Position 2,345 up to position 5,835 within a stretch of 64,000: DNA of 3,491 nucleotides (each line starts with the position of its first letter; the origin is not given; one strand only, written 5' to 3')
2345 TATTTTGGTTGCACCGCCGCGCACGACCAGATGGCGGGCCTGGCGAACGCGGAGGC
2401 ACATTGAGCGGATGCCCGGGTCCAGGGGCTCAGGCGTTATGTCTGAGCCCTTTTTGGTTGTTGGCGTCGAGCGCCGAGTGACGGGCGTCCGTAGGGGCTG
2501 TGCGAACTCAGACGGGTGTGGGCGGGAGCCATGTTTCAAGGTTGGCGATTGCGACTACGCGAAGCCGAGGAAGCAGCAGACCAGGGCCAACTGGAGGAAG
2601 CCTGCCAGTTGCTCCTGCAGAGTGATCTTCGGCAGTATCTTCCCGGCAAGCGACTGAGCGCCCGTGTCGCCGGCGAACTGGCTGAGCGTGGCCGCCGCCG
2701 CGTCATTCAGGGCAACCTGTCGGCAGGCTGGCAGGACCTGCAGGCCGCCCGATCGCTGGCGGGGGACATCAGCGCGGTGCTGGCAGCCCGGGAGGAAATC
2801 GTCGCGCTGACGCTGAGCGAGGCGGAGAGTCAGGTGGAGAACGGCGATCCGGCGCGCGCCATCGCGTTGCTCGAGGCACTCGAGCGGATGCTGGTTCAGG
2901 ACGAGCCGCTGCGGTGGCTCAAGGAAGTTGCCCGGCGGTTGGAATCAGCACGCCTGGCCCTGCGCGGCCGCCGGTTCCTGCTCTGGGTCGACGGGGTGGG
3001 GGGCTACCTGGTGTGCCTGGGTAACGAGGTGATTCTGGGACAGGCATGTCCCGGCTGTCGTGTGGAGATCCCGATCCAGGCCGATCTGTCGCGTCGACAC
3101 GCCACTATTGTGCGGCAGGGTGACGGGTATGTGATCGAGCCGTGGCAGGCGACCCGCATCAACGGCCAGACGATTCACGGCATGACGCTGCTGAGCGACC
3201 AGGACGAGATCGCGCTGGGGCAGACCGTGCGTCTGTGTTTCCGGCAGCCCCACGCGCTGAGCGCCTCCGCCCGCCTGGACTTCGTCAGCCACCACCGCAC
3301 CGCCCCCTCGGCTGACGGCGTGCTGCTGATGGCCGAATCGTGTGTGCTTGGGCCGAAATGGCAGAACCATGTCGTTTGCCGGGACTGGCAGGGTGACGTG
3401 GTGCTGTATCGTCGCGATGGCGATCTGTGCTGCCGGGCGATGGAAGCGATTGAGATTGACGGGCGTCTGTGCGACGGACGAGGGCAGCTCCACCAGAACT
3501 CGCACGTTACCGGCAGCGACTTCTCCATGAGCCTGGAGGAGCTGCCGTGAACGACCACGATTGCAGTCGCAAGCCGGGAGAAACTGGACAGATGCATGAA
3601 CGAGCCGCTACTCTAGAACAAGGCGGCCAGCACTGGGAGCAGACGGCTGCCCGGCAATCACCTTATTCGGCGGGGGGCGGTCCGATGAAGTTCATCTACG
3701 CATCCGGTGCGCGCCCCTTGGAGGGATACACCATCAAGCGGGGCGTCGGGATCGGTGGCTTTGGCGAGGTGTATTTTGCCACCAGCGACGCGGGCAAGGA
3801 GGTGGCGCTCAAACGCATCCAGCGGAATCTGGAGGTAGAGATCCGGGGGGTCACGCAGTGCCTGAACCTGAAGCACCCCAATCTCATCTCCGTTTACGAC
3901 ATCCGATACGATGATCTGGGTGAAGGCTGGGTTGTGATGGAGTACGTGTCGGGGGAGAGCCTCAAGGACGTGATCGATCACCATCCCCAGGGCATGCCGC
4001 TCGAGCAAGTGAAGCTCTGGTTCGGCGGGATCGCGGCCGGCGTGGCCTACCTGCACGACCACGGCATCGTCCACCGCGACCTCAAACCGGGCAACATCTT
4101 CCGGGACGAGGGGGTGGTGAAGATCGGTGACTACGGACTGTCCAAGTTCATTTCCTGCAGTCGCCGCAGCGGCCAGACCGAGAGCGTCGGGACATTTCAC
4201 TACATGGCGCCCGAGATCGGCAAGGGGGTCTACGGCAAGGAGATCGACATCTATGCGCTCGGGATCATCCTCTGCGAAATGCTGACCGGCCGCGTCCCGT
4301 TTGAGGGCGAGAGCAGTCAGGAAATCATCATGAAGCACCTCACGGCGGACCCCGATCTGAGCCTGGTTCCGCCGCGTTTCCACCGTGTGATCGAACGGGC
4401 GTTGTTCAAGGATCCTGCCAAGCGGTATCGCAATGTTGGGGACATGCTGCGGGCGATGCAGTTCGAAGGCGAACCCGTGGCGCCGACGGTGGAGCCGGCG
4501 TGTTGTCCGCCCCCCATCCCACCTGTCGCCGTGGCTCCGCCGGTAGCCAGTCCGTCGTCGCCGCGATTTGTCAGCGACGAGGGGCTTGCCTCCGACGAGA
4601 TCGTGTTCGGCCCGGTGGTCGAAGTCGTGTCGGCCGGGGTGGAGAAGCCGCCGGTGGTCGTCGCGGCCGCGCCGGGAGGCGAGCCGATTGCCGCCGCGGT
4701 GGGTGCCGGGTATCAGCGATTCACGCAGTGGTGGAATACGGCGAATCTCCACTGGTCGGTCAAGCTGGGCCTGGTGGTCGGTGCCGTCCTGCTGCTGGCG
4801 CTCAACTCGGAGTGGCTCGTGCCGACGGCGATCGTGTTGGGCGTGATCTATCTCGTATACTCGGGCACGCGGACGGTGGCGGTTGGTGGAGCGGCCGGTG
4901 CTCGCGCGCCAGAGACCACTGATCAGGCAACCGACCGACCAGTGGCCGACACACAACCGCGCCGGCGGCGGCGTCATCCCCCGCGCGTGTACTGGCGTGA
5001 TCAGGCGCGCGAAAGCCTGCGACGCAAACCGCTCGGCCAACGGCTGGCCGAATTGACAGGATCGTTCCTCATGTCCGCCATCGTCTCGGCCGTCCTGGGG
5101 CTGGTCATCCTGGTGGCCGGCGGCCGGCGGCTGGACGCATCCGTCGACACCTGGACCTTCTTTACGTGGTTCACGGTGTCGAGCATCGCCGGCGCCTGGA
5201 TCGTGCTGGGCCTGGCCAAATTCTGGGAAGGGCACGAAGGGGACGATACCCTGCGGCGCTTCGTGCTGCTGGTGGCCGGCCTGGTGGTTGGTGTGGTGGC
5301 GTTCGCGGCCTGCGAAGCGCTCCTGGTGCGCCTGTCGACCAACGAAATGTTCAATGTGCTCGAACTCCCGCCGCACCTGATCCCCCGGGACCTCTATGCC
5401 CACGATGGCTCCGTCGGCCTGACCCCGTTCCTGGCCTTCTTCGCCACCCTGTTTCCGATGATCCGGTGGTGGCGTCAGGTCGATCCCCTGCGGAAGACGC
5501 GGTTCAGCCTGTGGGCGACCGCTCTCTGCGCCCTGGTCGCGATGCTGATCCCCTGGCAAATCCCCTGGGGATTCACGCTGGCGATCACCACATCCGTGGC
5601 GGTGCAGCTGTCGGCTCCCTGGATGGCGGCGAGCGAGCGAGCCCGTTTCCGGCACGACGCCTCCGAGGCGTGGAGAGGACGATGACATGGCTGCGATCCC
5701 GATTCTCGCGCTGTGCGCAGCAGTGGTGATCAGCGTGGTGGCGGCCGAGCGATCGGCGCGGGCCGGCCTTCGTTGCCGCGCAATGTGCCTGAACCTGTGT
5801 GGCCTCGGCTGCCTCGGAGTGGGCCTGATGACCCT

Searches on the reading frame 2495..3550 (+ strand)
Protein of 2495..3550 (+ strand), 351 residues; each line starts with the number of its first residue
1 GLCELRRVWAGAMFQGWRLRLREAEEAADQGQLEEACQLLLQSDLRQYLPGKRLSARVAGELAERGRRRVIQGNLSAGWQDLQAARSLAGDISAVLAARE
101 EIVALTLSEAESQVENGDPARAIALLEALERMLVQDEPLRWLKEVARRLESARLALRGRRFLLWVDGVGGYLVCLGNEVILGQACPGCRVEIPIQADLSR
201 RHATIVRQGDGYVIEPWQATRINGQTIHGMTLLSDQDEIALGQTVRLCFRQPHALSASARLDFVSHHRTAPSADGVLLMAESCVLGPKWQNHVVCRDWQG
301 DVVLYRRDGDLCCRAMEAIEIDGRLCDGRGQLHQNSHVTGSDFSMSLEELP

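Call 95: search_protein_families(library=pfam, proteins=[window:2495-3550:+], max_evalue=0.0001)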
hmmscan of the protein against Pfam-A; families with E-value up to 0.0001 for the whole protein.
window:2495-3550:+ (351 aa): 1 family
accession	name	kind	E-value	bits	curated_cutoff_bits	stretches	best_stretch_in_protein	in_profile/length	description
PF00498.31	FHA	-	5e-07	30.5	20.7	1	180-242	2-67/67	FHA domain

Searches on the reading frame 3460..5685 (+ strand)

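Call 95: search_protein_families(library=pfam, proteins=[window:3460-5685:+], max_evalue=0.0001)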
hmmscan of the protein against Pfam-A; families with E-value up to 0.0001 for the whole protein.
window:3460-5685:+ (741 aa): 3 families
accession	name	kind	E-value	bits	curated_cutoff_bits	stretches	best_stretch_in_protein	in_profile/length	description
PF00069.31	Pkinase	-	4.6e-49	167.6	31.7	1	90-323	1-252/263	Protein kinase domain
PF07714.23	PK_Tyr_Ser-Thr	-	1.4e-30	106.9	23.1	1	92-322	3-248/258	Protein tyrosine and serine/threonine kinase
PF03109.22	ABC1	-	2.6e-06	27.2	22.9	0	148-236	135-222/244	ABC1 atypical kinase-like domain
